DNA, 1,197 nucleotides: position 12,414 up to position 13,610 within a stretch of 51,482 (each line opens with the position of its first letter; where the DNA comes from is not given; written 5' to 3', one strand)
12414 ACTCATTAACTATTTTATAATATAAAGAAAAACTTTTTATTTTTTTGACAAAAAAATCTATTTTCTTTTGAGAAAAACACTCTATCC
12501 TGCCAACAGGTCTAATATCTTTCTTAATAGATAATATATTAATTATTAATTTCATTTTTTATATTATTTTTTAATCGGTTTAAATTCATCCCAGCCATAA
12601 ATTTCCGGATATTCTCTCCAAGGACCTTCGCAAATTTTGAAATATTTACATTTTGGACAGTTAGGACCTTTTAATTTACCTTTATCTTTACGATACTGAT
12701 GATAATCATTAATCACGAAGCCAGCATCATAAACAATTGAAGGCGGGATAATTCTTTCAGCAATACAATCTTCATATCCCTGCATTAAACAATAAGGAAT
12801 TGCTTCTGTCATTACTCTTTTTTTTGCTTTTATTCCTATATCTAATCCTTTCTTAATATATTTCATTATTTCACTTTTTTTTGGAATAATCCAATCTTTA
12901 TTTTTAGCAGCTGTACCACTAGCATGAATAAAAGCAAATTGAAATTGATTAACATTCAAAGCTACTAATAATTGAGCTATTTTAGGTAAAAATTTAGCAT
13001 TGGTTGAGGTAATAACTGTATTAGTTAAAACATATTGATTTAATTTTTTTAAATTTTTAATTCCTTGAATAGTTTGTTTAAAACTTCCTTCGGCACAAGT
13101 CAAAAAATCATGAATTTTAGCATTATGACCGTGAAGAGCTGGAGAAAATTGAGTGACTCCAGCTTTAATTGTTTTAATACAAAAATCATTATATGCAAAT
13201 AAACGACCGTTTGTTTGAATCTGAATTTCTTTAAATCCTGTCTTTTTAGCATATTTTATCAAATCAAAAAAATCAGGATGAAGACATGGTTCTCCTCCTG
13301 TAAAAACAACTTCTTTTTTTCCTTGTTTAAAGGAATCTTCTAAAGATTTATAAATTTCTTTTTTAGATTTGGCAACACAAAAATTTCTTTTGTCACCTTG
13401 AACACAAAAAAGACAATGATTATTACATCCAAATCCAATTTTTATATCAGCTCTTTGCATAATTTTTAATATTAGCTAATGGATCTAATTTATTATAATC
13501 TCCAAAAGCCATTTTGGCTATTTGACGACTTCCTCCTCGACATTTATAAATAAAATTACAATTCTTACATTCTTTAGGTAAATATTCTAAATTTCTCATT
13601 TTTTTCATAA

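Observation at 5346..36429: Fourteen radical SAM genes in one ~31 kb co-directional, translationally coupled block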

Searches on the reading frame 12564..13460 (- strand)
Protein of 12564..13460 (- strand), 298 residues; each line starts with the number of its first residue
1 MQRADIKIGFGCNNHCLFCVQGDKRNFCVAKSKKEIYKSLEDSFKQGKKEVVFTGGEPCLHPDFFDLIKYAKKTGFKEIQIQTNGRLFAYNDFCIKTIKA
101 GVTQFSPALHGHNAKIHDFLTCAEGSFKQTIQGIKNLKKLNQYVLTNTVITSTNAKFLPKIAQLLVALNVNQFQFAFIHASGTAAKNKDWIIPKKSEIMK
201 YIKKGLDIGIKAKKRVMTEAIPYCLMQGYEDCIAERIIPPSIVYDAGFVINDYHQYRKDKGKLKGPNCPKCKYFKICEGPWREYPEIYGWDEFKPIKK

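Call 4: search_protein_families(library=pfam, proteins=[window:12564-13460:-], max_evalue=0.01)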
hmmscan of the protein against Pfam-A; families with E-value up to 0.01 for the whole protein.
window:12564-13460:- (298 aa): 2 families
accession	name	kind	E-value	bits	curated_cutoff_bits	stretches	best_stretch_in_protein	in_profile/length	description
PF04055.27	Radical_SAM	-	4.4e-23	82.7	29.5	1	7-149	2-149/166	Radical SAM superfamily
PF13353.11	Fer4_12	-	0.00029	21.6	22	1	11-88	14-94/137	4Fe-4S single cluster domain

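Call 8: search_protein_families(library=ncbifam, proteins=[window:12564-13460:-], max_evalue=0.001)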
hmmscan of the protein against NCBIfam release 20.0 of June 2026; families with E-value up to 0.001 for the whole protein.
window:12564-13460:- (298 aa): 57 families (the best 25 are shown)
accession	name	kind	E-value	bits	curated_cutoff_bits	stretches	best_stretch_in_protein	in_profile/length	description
NF038332.1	rSAM_rare_HxsC4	exception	5.1e-50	170.5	500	2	2-229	14-247/335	radical SAM protein HxsC4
TIGR03977.1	rSAM_pair_HxsC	equivalog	2.2e-30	105.6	267.9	1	12-236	35-263/292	His-Xaa-Ser system radical SAM maturase HxsC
TIGR04545.1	rSAM_ahbD_hemeb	equivalog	3.2e-24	86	500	1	8-193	6-190/339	heme b synthase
TIGR04053.2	TIGR04053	equivalog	5.5e-23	81.8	395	1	37-204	47-212/366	TIGR04053 family radical SAM/SPASM domain-containing protein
TIGR04054.1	rSAM_NirJ1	equivalog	4.4e-21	74.9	650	1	11-190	45-224/387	putative heme d1 biosynthesis radical SAM protein NirJ1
TIGR04051.1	rSAM_NirJ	equivalog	1.8e-20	73.2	515.45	1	12-189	12-187/354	heme d1 biosynthesis radical SAM protein NirJ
TIGR02668.1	moaA_archaeal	equivalog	3.7e-19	68.8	325.25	1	6-205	14-213/303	GTP 3',8-cyclase MoaA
TIGR04055.1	rSAM_NirJ2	equivalog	4e-19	69.3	500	1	12-224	10-215/326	putative heme d1 biosynthesis radical SAM protein NirJ2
TIGR04546.1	rSAM_ahbC_deAc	equivalog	4e-19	68.7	650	1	11-185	48-220/390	12,18-didecarboxysiroheme deacetylase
TIGR04347.1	pseudo_SAM_Halo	equivalog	9.3e-18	64.6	525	1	12-214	48-247/390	TIGR04347 family pseudo-SAM/SPASM protein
TIGR04317.1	W_rSAM_matur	equivalog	7.1e-17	61.5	380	1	6-232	8-236/349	tungsten cofactor oxidoreductase radical SAM maturase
NF045574.1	sacti_mat_StsB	exception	1.1e-16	60.8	625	1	8-182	102-273/466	StsB family radical SAM/SPASM domain sactipeptide maturase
TIGR04466.1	rSAM_BlsE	equivalog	1.4e-16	60.9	400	1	6-178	7-175/327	cytosylglucuronate decarboxylase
NF050035.1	rSAM_WgK_link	exception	1.5e-16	60.3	650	1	5-188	12-194/367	radical SAM/SPASM peptide maturase WgkB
TIGR04303.1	GeoRSP_rSAM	equivalog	2.9e-16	59.9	400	1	4-204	3-203/325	GeoRSP system radical SAM/SPASM protein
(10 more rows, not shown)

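Call 19: find_homologous_proteins(query=window:12564-13460:-, max_evalue=1e-10)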
Query window:12564-13460:- (298 aa): 2345 proteins with E <= 1e-10 among 2993 candidates; the best 120 are listed.
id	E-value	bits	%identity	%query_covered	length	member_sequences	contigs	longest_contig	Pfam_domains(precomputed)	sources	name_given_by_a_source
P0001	1.9e-177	607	84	100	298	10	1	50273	PF04055.28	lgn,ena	-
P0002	4.2e-172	590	81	100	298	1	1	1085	PF04055.28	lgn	-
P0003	1.6e-170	585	80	100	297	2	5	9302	PF04055.28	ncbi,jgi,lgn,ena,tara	tara:strand:+ start:126 stop:1019 length:894 start_codon:yes stop_codon:yes gene_type:complete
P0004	1.5e-166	571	80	100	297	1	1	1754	PF04055.28,PF13353.12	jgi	-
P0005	2.2e-166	571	78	100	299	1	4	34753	PF04055.28,PF13353.12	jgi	-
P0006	1.0e-164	565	79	99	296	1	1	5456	PF04055.28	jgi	-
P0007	1.3e-164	565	78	100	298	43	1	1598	PF04055.28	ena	-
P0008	2.4e-164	564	78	100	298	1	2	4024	PF04055.28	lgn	-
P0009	4.1e-164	563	79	100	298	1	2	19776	PF04055.28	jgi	-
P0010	6.3e-163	560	78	100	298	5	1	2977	PF04055.28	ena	-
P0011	1.4e-162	558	79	100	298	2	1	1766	PF04055.28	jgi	-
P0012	3.7e-162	557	77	99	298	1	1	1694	PF04055.28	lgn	-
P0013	8.5e-162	556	76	100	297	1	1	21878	PF04055.28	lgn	-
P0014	1.4e-161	555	76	100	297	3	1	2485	PF04055.28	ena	-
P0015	1.5e-161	555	75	100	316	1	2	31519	PF04055.28,PF13353.12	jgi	jgi:MoaA/NifB/PqqE/SkfB family radical SAM enzyme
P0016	5.6e-161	553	77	100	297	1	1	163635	PF04055.28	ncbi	-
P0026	2.4e-157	541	76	100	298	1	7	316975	PF04055.28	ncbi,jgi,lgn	jgi:MoaA/NifB/PqqE/SkfB family radical SAM enzyme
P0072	1.3e-140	486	68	100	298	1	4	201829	PF04055.28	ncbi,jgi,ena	-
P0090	7.4e-134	464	65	100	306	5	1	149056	PF04055.28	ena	-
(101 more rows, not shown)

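Call 20: find_encoding_contigs(protein=P0026, flank=10000, max_places=2)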
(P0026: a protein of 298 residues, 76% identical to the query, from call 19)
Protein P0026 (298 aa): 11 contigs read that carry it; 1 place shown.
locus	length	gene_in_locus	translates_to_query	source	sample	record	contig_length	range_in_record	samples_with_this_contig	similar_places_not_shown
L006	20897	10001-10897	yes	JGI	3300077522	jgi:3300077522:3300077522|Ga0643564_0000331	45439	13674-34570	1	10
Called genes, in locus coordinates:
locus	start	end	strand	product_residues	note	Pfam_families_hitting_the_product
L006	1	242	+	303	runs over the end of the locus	PF04055:Radical_SAM, PF13186:SPASM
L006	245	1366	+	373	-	PF04101:Glyco_tran_28_C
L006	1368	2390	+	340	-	PF04055:Radical_SAM, PF13353:Fer4_12 (weak)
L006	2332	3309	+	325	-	PF00535:Glycos_transf_2, PF10111:Glyco_tranf_2_2, PF13641:Glyco_tranf_2_3 (faint)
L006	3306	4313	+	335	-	PF00814:TsaD, PF22521:HypF_C_2 (weak)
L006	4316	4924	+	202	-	PF01300:Sua5_yciO_yrdC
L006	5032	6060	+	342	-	PF04055:Radical_SAM, PF13186:SPASM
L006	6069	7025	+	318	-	PF01408:GFO_IDH_MocA, PF02894:GFO_IDH_MocA_C, PF22725:GFO_IDH_MocA_C3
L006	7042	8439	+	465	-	PF04055:Radical_SAM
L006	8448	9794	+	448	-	PF04055:Radical_SAM, PF13353:Fer4_12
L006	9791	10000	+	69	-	-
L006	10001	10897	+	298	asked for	PF04055:Radical_SAM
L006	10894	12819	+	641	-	PF04055:Radical_SAM, PF13353:Fer4_12 (faint), PF04055:Radical_SAM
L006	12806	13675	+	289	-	PF04055:Radical_SAM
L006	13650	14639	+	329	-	-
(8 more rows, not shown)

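Call 21: find_encoding_contigs(protein=P0072, flank=10000, max_places=2)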
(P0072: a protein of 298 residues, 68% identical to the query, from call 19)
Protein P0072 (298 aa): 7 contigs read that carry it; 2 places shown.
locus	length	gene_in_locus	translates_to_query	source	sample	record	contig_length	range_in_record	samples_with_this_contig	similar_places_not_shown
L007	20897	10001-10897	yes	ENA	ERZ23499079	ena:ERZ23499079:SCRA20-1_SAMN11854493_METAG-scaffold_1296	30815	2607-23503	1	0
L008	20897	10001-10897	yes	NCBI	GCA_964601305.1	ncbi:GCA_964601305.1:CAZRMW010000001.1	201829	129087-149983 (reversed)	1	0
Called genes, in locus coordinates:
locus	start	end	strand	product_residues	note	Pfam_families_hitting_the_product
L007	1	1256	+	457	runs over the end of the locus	PF02310:B12-binding, PF04055:Radical_SAM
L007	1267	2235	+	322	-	-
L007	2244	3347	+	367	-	PF04055:Radical_SAM, PF13186:SPASM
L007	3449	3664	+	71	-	-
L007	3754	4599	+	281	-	PF04055:Radical_SAM, PF13353:Fer4_12 (weak)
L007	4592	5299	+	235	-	-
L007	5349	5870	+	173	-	PF04101:Glyco_tran_28_C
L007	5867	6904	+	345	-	PF00814:TsaD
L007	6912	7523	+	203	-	PF01300:Sua5_yciO_yrdC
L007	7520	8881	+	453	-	PF04055:Radical_SAM, PF13353:Fer4_12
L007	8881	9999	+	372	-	PF04055:Radical_SAM, PF13186:SPASM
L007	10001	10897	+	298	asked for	PF04055:Radical_SAM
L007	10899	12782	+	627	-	PF04055:Radical_SAM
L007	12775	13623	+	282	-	PF04055:Radical_SAM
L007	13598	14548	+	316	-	PF04055:Radical_SAM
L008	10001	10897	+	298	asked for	PF04055:Radical_SAM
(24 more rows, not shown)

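Call 29: find_encoding_contigs(protein=P0001, flank=10000, max_places=1)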
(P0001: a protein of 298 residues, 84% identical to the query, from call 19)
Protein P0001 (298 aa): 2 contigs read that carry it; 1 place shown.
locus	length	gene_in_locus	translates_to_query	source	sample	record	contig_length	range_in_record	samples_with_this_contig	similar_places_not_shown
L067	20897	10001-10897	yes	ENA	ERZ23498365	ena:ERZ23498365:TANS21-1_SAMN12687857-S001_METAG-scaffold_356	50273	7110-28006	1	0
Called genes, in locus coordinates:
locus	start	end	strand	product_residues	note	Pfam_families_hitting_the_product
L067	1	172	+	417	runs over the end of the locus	PF02784:Orn_Arg_deC_N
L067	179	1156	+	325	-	PF04055:Radical_SAM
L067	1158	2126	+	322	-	PF04055:Radical_SAM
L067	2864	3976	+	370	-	PF04055:Radical_SAM, PF13353:Fer4_12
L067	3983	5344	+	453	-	PF02310:B12-binding (weak), PF04055:Radical_SAM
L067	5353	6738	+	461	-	PF04055:Radical_SAM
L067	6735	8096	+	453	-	PF13353:Fer4_12, PF04055:Radical_SAM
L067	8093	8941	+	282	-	-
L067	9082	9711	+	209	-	PF04055:Radical_SAM (weak)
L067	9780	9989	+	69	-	-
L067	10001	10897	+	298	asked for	PF04055:Radical_SAM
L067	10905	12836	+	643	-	PF04055:Radical_SAM, PF13353:Fer4_12 (faint), PF04055:Radical_SAM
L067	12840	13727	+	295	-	PF04055:Radical_SAM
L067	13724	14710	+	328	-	PF04467:DUF483 (faint)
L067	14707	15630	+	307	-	PF04055:Radical_SAM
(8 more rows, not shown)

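Call 30: find_encoding_contigs(protein=P0016, flank=10000, max_places=1)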
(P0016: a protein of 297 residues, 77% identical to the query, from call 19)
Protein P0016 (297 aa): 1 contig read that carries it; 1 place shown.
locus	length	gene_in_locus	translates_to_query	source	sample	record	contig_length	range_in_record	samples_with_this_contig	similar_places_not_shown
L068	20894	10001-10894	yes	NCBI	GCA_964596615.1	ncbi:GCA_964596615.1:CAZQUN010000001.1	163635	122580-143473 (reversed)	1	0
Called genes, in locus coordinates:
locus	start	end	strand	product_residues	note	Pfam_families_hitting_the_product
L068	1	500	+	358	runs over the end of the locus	PF13439:Glyco_transf_4 (weak), PF00534:Glycos_transf_1, PF13692:Glyco_trans_1_4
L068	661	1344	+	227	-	-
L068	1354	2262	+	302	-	PF04055:Radical_SAM, PF13186:SPASM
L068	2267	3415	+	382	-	PF04101:Glyco_tran_28_C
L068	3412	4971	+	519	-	PF04055:Radical_SAM, PF00535:Glycos_transf_2, PF10111:Glyco_tranf_2_2, PF13641:Glyco_tranf_2_3 (faint), PF02709:Glyco_transf_7C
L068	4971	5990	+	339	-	PF00814:TsaD, PF22521:HypF_C_2 (weak)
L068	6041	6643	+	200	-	-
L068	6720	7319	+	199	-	PF01300:Sua5_yciO_yrdC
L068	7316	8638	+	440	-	PF04055:Radical_SAM, PF13353:Fer4_12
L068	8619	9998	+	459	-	PF04055:Radical_SAM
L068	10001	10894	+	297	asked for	PF04055:Radical_SAM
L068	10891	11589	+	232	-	-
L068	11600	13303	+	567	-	PF04055:Radical_SAM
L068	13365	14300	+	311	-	-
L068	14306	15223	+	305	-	PF04055:Radical_SAM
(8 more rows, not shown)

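Call 31: find_encoding_contigs(protein=P0090, flank=10000, max_places=1)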
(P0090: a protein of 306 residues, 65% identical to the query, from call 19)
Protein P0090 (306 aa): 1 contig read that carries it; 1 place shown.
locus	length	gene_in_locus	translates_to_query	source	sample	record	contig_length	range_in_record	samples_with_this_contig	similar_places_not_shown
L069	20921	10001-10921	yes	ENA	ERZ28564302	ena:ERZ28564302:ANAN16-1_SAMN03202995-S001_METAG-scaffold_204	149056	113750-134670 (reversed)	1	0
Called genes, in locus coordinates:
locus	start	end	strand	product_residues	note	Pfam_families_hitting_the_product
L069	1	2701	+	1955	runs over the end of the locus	PF00109:ketoacyl-synt, PF02801:Ketoacyl-synt_C, PF16197:KAsynt_C_assoc, PF22621:CurL-like_PKS_C, PF21089:PKS_DH_N, PF14765:PS-DH, PF21394:Beta-ketacyl_N, PF00106:adh_short, +3 more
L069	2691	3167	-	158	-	PF00881:Nitroreductase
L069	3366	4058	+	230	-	PF22624:AASDHPPT_N, PF01648:ACPS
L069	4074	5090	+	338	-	PF04055:Radical_SAM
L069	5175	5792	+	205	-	-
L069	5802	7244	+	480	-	PF00884:Sulfatase, PF01663:Phosphodiest (weak)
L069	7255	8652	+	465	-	PF04055:Radical_SAM, PF13353:Fer4_12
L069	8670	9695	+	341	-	PF04055:Radical_SAM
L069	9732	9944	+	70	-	-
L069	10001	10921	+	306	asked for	PF04055:Radical_SAM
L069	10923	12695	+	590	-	PF13231:PMT_2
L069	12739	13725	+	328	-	PF00535:Glycos_transf_2, PF10111:Glyco_tranf_2_2, PF13632:Glyco_trans_2_3 (weak)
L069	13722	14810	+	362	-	PF04055:Radical_SAM, PF13353:Fer4_12 (weak)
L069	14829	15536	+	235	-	PF00535:Glycos_transf_2, PF13641:Glyco_tranf_2_3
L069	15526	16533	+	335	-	PF04055:Radical_SAM, PF13186:SPASM (weak)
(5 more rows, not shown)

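Call 52: search_protein_families(library=padloc, proteins=[window:12564-13460:-], max_evalue=0.001)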
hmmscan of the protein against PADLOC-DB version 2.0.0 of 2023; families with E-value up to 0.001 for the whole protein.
window:12564-13460:- (298 aa): 3 families
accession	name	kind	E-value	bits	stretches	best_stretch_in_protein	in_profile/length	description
PDLC02904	pVip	-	1.8e-13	48.6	1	12-174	13-171/262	Viperins associated with kinases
PDLC02903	pVip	-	1.7e-12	45.3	1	12-163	10-160/257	Viperins not associated with kinases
PDLC02905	pVip-kinase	-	0.00071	16.9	1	11-87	191-271/474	Viperin-kinase fusion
